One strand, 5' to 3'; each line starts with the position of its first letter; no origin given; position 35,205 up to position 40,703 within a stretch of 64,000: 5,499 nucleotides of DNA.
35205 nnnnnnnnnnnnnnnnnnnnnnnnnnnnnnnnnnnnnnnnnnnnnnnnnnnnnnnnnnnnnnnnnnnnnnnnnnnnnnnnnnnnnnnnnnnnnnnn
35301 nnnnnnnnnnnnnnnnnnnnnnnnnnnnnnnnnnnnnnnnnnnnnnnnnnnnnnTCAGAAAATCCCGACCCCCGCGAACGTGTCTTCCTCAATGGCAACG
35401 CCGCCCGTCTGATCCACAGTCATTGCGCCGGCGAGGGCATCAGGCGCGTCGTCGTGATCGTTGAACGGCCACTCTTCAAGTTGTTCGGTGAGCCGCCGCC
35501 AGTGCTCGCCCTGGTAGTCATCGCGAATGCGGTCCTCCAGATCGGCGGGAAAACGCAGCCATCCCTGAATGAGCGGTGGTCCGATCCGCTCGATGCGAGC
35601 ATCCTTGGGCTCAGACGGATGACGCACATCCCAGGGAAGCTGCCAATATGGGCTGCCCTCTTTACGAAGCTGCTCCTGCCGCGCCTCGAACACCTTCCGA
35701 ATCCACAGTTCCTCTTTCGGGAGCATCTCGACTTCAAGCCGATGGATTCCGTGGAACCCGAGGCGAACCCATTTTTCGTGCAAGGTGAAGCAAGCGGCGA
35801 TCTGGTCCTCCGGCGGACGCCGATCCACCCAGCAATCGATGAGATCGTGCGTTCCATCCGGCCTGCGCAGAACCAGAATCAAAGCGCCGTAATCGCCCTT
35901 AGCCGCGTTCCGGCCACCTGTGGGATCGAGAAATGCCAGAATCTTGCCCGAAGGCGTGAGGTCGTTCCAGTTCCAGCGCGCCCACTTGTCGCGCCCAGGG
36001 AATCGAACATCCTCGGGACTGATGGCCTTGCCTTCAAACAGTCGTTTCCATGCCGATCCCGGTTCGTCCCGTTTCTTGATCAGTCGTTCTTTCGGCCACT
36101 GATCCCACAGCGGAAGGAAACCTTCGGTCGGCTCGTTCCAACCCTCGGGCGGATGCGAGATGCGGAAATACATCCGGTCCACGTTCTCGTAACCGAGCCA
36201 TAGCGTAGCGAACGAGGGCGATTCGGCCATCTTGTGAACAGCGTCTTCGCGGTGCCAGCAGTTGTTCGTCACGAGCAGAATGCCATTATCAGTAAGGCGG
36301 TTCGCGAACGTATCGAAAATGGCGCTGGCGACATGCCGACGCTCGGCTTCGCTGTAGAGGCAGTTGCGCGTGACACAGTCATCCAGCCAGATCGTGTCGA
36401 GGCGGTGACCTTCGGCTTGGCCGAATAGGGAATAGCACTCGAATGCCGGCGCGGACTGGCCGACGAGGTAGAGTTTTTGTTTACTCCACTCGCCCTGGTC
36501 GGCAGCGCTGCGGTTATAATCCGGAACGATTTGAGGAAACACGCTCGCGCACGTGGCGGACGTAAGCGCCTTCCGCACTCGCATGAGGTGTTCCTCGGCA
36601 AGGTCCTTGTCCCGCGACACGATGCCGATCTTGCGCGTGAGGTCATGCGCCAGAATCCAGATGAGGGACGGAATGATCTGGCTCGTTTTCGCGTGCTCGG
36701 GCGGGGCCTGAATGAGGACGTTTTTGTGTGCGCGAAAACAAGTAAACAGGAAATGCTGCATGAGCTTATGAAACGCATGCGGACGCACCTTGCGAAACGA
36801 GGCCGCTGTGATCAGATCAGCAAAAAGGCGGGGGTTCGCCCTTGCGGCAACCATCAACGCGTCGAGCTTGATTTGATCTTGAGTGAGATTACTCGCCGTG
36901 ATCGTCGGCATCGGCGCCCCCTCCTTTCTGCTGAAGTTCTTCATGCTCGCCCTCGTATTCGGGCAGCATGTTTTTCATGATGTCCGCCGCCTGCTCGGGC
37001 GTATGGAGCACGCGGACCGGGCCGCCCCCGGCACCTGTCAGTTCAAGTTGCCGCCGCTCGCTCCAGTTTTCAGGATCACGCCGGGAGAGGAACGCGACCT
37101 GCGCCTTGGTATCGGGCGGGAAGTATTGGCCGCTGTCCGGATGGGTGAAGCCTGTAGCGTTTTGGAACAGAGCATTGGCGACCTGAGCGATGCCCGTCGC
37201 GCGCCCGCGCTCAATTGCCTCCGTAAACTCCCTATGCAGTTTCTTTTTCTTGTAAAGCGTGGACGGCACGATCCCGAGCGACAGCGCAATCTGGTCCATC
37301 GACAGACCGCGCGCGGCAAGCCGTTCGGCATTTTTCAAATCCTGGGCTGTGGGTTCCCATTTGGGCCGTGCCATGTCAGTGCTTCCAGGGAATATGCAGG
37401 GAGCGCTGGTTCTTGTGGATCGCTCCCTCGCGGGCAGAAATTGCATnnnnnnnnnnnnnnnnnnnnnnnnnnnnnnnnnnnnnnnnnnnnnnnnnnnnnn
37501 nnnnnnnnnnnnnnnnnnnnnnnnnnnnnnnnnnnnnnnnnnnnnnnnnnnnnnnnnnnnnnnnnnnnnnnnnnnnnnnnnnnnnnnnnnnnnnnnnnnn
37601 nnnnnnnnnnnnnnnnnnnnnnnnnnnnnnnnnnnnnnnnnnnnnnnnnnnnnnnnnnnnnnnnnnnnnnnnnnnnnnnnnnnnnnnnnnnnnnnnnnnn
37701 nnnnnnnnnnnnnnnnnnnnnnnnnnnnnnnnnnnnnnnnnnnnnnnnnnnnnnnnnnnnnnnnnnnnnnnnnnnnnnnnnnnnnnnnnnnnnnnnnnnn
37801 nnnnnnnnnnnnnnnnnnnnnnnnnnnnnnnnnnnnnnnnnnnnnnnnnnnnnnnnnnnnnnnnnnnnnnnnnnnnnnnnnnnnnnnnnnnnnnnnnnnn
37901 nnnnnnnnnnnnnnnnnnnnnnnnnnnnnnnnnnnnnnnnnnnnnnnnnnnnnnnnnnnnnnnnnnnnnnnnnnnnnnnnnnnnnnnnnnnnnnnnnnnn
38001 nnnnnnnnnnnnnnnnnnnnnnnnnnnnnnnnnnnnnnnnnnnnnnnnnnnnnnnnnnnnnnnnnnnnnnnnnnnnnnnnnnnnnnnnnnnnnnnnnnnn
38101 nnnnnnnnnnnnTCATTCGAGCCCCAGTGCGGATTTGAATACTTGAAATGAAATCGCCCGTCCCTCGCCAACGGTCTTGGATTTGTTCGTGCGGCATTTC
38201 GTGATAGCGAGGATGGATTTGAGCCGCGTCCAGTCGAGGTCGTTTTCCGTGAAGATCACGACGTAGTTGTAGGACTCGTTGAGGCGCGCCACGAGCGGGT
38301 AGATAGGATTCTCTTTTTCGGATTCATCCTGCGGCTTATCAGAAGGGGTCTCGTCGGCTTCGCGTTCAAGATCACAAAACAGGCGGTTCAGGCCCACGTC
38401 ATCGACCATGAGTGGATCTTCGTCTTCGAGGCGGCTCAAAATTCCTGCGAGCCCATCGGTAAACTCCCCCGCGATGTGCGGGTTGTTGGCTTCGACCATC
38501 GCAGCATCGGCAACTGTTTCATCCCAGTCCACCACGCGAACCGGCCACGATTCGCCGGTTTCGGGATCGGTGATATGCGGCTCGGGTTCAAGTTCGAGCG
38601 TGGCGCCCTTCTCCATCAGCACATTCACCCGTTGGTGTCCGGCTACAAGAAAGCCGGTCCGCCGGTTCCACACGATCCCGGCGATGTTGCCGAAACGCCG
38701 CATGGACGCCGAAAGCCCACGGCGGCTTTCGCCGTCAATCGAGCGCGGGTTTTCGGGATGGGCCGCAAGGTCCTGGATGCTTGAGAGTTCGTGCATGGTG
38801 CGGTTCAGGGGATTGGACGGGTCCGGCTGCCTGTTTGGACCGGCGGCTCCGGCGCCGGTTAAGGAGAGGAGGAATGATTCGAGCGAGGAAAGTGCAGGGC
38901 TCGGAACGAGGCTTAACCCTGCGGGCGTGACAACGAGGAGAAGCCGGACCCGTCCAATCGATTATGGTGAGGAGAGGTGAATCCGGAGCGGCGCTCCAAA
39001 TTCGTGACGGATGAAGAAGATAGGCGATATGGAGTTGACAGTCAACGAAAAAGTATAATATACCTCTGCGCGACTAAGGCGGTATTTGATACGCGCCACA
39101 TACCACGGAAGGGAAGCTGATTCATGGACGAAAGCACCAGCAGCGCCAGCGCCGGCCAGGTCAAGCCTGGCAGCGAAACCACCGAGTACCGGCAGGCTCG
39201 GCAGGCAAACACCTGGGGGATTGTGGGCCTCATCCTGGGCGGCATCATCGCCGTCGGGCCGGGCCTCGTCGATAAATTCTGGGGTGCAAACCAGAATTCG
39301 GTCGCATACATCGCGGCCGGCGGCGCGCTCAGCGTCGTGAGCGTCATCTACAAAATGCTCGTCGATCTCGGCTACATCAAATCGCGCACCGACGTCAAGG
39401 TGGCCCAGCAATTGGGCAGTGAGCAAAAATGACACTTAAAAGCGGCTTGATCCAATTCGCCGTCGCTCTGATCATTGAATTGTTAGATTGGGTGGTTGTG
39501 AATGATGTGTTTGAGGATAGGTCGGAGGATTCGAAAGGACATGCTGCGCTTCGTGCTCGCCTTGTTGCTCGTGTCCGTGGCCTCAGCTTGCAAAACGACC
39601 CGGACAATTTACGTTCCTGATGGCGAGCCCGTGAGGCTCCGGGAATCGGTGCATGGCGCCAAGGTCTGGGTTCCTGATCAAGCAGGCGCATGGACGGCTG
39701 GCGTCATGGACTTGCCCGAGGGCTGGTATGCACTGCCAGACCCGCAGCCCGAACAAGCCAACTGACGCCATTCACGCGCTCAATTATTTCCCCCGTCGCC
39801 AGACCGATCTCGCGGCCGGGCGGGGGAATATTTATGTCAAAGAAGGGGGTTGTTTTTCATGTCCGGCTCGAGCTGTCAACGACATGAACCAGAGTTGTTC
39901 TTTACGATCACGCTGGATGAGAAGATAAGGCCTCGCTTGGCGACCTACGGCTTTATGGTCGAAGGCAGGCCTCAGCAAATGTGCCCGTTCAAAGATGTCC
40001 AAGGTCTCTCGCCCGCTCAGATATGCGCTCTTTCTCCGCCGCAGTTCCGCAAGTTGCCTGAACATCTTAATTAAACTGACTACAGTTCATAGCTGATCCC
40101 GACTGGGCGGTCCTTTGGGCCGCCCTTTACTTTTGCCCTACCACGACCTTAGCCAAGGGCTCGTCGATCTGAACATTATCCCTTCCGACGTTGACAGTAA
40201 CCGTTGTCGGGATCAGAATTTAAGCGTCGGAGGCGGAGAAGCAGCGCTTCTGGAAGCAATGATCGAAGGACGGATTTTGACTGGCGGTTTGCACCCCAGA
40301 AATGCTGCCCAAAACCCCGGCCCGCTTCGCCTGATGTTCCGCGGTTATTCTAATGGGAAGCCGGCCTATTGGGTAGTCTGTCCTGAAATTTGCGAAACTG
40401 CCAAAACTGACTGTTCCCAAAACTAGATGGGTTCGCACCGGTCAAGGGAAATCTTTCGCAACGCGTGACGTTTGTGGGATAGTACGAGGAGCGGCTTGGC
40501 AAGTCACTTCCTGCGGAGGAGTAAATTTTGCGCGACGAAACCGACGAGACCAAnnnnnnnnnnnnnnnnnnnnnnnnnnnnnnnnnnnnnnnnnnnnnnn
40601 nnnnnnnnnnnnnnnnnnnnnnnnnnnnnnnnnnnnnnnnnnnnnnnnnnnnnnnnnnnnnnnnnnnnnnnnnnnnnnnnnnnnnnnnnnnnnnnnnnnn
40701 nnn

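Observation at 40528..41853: Tandem SMI1/KNR4 (SUKH) domain protein as a stand-alone prophage cargo gene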

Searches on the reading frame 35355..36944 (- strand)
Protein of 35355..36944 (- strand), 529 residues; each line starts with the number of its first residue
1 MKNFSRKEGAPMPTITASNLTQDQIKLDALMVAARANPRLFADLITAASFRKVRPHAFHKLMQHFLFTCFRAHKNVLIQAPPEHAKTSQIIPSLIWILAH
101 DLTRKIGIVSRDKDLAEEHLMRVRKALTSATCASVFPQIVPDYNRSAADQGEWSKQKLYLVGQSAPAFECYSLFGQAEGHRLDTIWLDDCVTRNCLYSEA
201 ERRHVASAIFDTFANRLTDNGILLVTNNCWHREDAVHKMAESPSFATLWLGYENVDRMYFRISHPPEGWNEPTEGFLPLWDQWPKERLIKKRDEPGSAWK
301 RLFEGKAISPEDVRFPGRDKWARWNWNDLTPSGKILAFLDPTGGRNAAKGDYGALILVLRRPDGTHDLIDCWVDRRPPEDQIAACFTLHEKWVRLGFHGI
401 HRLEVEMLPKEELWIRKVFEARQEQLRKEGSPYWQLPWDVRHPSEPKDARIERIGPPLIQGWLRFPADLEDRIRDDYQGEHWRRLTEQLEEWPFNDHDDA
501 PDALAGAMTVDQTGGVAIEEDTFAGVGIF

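Call 18: find_related_loci(query=window:35355-36944:-, collection=viral_contigs, flank=10000)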
Query window:35355-36944:- (529 aa) in viral_contigs; peptide patterns used: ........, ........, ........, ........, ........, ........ (x = any residue, [..] = any of these).
1 stretches matched a pattern; 1 encode a relative of the query (tblastn E <= 1e-3); 1 distinct loci.
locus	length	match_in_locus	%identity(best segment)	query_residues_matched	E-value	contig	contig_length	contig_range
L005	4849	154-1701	55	10-529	0e+0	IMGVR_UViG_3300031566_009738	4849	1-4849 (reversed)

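Call 21: find_related_loci(query=window:35355-36944:-, collection=genome_contigs, flank=10000)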
Query window:35355-36944:- (529 aa) in genome_contigs; peptide patterns used: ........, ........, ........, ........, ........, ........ (x = any residue, [..] = any of these).
9 stretches matched a pattern, but none encodes a relative of the query by tblastn (E <= 1e-3).

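Call 22: find_related_loci(query=window:35355-36944:-, collection=metagenome_contigs, flank=10000)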
Query window:35355-36944:- (529 aa) in metagenome_contigs; peptide patterns used: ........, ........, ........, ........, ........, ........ (x = any residue, [..] = any of these).
25 stretches matched a pattern; 4 encode a relative of the query (tblastn E <= 1e-3); 4 distinct loci.
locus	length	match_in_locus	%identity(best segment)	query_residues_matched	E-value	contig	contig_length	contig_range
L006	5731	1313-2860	55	10-529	0e+0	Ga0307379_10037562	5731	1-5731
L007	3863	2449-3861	57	10-483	0e+0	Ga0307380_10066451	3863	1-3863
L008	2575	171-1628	49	29-510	9e-157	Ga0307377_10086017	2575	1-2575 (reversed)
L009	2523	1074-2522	46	2-485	7e-142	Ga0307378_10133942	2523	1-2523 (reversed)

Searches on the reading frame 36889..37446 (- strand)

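Call 3: search_protein_families(library=pfam, proteins=[window:36889-37446:-], max_evalue=0.01)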
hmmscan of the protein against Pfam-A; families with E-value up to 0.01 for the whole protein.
window:36889-37446:- (185 aa): 1 family
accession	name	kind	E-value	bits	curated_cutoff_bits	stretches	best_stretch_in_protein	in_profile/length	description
PF13022.12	HTH_Tnp_1_2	-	0.0037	17.8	27.9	1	32-79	8-57/122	Helix-turn-helix of insertion element transposase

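Call 19: search_protein_families(library=phrogs, proteins=[window:36889-37446:-], max_evalue=0.01)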
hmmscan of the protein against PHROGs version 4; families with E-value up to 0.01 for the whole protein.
window:36889-37446:- (185 aa): 5 families
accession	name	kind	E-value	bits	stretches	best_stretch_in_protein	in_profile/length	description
phrog_309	-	head and packaging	2e-32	114.4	1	25-165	133-292/319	terminase small subunit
phrog_4102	-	head and packaging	1.5e-08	36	1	33-156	16-142/166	terminase small subunit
phrog_12540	-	unknown function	3.8e-05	24.9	1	18-92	10-81/153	-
phrog_28310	-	unknown function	0.00038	21.7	1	33-83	9-59/76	-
phrog_125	-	DNA, RNA and nucleotide metabolism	0.001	19.7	1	27-80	159-212/254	DNA invertase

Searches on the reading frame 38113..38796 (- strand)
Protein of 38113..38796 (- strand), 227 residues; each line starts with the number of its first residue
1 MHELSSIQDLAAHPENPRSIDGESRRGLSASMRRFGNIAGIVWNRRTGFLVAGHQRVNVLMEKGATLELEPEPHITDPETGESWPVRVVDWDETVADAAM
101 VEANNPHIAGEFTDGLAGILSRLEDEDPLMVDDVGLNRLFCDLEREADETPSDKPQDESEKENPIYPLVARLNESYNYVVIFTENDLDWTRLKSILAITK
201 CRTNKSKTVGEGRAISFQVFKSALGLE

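Call 3: search_protein_families(library=pfam, proteins=[window:38113-38796:-], max_evalue=0.01)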
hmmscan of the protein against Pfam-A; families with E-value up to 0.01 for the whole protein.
window:38113-38796:- (227 aa): 0 families

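Call 19: search_protein_families(library=phrogs, proteins=[window:38113-38796:-], max_evalue=0.01)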
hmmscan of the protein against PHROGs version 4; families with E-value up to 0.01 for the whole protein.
window:38113-38796:- (227 aa): 6 families
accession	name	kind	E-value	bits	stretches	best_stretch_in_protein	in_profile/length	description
phrog_9353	-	unknown function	5.6e-17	63.4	1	12-158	21-157/245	-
phrog_620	-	DNA, RNA and nucleotide metabolism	1e-16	62.7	1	5-163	12-156/217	ParB-like partition protein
phrog_498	-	other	2.7e-16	60.2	1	4-163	37-186/633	DNA methyltransferase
phrog_8071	-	DNA, RNA and nucleotide metabolism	7.9e-07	29.6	1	6-64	11-68/389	ParB-like partition protein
phrog_5475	-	unknown function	1.9e-05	24.6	1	1-66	2-65/458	-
phrog_940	-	DNA, RNA and nucleotide metabolism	0.0014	18.9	1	5-60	9-63/388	nuclease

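Call 52: search_protein_families(library=padloc, proteins=[window:38113-38796:-], max_evalue=0.01)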
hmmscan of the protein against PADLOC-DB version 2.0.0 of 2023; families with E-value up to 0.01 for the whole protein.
window:38113-38796:- (227 aa): 1 family
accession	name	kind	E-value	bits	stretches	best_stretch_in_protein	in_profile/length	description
PDLC03229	MTase_II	-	4.2e-06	23.8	1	16-64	24-75/436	Type II methyltransferase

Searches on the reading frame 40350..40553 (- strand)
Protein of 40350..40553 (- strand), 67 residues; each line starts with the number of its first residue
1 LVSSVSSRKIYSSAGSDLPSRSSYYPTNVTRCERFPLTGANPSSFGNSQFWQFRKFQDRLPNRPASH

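Call 91: search_protein_families(library=pfam, proteins=[window:40350-40553:-], max_evalue=0.01)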
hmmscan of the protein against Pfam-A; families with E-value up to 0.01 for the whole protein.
window:40350-40553:- (67 aa): 0 families
